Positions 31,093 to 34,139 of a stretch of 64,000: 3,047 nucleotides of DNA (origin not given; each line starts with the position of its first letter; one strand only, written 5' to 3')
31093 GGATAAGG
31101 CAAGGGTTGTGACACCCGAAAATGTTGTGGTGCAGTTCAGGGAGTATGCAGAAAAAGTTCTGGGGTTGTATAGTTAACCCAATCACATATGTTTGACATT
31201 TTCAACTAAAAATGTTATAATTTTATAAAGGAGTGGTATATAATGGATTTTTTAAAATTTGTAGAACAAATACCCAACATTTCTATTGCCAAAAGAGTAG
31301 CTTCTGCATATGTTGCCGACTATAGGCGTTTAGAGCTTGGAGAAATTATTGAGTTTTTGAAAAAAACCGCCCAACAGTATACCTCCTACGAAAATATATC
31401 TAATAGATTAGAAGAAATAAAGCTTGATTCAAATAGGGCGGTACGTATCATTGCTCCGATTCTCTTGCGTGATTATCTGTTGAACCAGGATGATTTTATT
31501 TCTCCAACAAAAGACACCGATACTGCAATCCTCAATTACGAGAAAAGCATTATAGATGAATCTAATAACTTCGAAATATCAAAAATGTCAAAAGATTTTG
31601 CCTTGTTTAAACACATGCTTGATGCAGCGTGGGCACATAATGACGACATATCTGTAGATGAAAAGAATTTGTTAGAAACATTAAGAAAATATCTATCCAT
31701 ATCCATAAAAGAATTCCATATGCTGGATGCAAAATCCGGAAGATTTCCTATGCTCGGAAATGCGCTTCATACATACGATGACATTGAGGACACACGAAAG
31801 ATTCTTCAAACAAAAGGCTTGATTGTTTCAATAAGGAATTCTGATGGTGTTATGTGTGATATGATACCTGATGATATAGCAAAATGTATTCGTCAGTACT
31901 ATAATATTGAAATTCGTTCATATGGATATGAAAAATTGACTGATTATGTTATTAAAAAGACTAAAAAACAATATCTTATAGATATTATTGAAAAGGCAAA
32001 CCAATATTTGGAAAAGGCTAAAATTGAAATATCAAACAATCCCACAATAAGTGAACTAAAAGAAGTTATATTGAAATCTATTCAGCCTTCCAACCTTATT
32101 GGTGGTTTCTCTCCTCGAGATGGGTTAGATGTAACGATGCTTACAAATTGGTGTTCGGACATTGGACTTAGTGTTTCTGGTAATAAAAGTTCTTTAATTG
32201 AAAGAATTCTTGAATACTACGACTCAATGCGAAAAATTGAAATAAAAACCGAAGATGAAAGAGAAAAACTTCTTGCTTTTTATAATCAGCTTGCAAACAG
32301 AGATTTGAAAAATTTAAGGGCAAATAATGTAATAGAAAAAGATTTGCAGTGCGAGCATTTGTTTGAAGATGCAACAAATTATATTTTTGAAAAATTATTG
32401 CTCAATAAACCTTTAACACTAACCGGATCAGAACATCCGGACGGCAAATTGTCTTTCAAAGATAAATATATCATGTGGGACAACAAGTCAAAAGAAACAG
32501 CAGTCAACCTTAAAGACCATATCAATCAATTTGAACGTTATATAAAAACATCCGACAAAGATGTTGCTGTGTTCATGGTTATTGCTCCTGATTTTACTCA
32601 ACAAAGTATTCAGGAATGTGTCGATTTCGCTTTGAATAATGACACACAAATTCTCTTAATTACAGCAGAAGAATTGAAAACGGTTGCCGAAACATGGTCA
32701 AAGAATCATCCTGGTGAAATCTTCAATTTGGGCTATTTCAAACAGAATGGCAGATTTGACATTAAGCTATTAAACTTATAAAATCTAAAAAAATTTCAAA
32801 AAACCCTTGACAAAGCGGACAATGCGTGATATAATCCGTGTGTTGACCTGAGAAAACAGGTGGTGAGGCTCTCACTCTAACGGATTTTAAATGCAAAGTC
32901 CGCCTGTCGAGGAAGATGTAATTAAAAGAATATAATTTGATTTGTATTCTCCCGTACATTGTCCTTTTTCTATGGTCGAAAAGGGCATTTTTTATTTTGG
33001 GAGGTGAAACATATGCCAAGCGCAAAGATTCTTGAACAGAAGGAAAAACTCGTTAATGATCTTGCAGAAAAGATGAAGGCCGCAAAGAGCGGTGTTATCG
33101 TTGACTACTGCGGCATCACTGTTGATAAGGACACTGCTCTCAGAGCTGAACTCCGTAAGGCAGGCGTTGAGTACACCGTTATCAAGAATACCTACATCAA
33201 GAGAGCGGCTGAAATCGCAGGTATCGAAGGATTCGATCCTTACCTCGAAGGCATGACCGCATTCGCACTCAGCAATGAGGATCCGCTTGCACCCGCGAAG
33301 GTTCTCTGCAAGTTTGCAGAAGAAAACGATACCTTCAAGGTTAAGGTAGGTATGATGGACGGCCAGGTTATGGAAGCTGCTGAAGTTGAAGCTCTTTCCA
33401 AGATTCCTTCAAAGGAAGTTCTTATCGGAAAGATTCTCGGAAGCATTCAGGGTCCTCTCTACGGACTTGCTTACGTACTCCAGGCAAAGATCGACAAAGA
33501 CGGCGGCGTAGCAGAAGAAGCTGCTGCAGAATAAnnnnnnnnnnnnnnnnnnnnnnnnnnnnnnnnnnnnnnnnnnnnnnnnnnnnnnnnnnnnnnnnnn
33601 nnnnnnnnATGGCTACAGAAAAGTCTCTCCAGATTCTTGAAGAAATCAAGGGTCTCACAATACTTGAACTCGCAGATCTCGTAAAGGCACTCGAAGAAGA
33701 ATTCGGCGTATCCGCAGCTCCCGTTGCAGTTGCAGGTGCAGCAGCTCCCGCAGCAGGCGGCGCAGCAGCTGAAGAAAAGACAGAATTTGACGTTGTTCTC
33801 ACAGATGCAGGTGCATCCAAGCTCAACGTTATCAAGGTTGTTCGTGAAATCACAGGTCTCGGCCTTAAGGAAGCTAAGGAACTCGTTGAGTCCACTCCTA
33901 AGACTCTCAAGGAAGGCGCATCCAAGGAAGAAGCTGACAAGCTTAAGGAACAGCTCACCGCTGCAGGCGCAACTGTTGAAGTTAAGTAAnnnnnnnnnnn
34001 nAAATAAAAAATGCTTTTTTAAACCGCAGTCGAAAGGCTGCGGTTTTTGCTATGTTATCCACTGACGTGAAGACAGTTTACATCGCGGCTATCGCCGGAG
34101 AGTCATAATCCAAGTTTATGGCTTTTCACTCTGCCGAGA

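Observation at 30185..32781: WYL regulator + orphan SAP / FokI-like nuclease cassette between tmcAL and the rplJL operon: candidate undescribed defence or toxin module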

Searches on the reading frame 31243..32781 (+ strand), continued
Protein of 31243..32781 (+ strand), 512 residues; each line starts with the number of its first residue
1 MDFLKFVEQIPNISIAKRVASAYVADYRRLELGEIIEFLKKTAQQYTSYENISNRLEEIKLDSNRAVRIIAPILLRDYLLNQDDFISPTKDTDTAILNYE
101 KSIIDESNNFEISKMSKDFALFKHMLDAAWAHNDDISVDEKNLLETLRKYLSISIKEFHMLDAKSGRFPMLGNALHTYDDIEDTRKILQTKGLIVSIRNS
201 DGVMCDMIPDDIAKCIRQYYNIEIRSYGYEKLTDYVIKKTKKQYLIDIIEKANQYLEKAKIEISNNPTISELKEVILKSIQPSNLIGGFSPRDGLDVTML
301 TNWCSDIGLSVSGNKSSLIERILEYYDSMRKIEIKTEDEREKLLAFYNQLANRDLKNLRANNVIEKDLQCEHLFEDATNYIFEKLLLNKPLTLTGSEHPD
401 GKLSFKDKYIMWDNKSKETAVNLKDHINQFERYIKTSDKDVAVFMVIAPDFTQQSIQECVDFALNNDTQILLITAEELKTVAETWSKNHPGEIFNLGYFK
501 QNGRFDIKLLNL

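Call 96: find_related_loci(query=P0293, collection=genome_contigs, flank=5000)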
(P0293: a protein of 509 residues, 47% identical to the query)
Query P0293 (509 aa) in genome_contigs; peptide patterns used: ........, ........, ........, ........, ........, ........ (x = any residue, [..] = any of these).
204 stretches matched a pattern; 142 encode a relative of the query (tblastn E <= 1e-3); the best 80 are kept; 80 distinct loci.
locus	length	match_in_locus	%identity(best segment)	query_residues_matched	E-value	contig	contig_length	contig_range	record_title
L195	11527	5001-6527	100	1-509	0e+0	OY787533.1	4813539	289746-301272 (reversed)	MAG: uncultured Acidaminobacter sp. isolate 16f456b3-4aed-4148-9b34-dd28ef85fd30 genome assembly, chromosome: 1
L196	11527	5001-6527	63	1-509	0e+0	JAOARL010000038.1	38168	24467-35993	MAG: Clostridia bacterium isolate McD1.13 contig_240677, whole genome shotgun sequence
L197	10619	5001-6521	51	1-508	9e-175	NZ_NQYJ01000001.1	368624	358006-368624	Candidatus Izimoplasma sp. ZiA1 scaffold_0, whole genome shotgun sequence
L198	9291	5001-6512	51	1-507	6e-174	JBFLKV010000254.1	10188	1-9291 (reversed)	MAG: Eubacteriales bacterium isolate RS1.bin3 k97_589001, whole genome shotgun sequence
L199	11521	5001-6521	51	1-508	9e-173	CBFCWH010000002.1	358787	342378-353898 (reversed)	MAG TPA_asm: uncultured bacterium isolate ERR13917544_maxbin2_1 genome assembly, contig: ERZ26802894.5, whole genome sho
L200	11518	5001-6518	51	1-508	1e-172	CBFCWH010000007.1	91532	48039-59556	MAG TPA_asm: uncultured bacterium isolate ERR13917544_maxbin2_1 genome assembly, contig: ERZ26802894.79, whole genome sh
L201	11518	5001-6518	52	1-509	4e-172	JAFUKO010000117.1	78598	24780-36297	MAG: Ruminococcus sp. isolate RGIG4579 Roe_deer_Rectum-3__c536129, whole genome shotgun sequence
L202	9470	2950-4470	51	1-508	2e-171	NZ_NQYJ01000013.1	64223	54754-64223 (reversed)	Candidatus Izimoplasma sp. ZiA1 scaffold_12, whole genome shotgun sequence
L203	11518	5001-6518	51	1-509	2e-170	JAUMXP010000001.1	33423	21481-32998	MAG: Eubacteriales bacterium isolate S16M_St_3 NODE_194_length_33423_cov_6.166357, whole genome shotgun sequence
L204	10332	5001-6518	51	1-509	1e-168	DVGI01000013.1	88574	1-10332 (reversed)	MAG TPA_asm: Candidatus Fimenecus excrementavium isolate ChiSjej1B19-6168 ChiSjej1B19M5__C85832_L88574_SRR6323093, whole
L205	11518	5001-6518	51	1-509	7e-168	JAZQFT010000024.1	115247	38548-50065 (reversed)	MAG: Ruminococcus sp. isolate T1900044632_TS20190098.MAGScoT_cleanbin_000018 SGB_1067_k141_1466155, whole genome shotgun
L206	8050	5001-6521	50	1-508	4e-166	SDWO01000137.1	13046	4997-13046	MAG: Candidatus Izemoplasma acidinucleici isolate MAG-BB-5 scaffold_480, whole genome shotgun sequence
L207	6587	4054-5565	50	1-507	5e-167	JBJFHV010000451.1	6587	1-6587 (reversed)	MAG: Acutalibacteraceae bacterium isolate PUUB61_bin.027 NODE_5880_length_6587_cov_4.852572, whole genome shotgun sequen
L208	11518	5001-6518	48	1-508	3e-164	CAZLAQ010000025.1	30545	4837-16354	MAG TPA_asm: uncultured Candidatus Izemoplasmatales bacterium isolate SRP178699_co1_449 genome assembly, contig: NODE_15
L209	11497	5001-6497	49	1-502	1e-159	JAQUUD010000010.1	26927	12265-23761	MAG: Clostridia bacterium isolate STD2_135 NODE_6336_length_26927_cov_5.811530_Sandtown_D2, whole genome shotgun sequenc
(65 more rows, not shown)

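Call 100: search_protein_families(library=pfam, alignment_id=A5, max_evalue=0.00001)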
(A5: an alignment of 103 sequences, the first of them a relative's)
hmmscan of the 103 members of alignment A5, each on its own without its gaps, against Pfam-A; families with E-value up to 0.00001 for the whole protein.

A. member 1, L195:3395-4054:+ (220 aa): 1 family
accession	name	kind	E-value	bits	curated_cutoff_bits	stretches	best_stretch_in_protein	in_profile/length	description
PF19754.4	DUF6241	-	3.3e-27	95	27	1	128-207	1-80/90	Family of unknown function (DUF6241)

B. families by the number of members that match (of 103 scanned): 100 families (the first 25 are shown)
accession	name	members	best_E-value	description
PF01381.28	HTH_3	4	4.8e-16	Helix-turn-helix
PF12844.13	HTH_19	4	6.3e-13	Helix-turn-helix domain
PF13560.12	HTH_31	4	2.7e-10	Helix-turn-helix domain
PF04474.17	DUF554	3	5.1e-73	Protein of unknown function (DUF554)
PF02659.21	Mntp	3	1.3e-39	Putative manganese efflux pump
PF00037.32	Fer4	3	6.3e-11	4Fe-4S binding domain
PF12838.12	Fer4_7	3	9.3e-11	4Fe-4S dicluster domain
PF13237.11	Fer4_10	3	1.8e-09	4Fe-4S dicluster domain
PF13187.11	Fer4_9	3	2.1e-08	4Fe-4S dicluster domain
PF12837.12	Fer4_6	3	1.1e-07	4Fe-4S binding domain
PF00589.27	Phage_integrase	2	8e-40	Phage integrase family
PF00291.31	PALP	2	4e-39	Pyridoxal-phosphate dependent enzyme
PF00005.33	ABC_tran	2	5.4e-35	ABC transporter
PF09479.16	Flg_new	2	6.6e-27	Listeria-Bacteroides repeat domain (List_Bact_rpt)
PF13304.12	AAA_21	2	9.2e-16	AAA domain, putative AbiEii toxin, Type IV TA system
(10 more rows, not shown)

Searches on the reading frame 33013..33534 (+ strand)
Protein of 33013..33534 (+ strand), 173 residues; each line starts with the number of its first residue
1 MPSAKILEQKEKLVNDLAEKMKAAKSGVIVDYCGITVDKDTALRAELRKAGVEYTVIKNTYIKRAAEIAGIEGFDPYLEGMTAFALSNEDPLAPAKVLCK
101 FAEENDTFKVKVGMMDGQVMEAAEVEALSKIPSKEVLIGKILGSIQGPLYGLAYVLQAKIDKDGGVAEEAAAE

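Call 31: find_encoding_contigs(protein=window:33013-33534:+, flank=6000, max_places=8)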
Protein window:33013-33534:+ (173 aa): no gene with exactly this product is on record in the collection.

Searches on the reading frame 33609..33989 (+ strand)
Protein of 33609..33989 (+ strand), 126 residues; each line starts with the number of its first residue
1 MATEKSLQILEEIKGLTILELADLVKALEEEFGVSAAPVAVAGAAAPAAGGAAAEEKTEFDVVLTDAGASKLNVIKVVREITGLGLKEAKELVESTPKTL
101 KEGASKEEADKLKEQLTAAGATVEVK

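Call 109: find_encoding_contigs(protein=window:33609-33989:+, flank=6000, max_places=8)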
Protein window:33609-33989:+ (126 aa): 1 contig read that carries it; 1 place shown.
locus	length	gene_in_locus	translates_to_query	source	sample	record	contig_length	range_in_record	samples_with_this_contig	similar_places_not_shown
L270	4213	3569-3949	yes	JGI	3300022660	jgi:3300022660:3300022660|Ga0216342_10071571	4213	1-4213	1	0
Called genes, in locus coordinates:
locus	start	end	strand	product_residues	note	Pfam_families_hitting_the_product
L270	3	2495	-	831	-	?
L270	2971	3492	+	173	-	PF00466:Ribosomal_L10, PF27436:RL10_C (faint)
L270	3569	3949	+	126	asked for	PF16320:Ribosomal_L12_N, PF00542:Ribosomal_L12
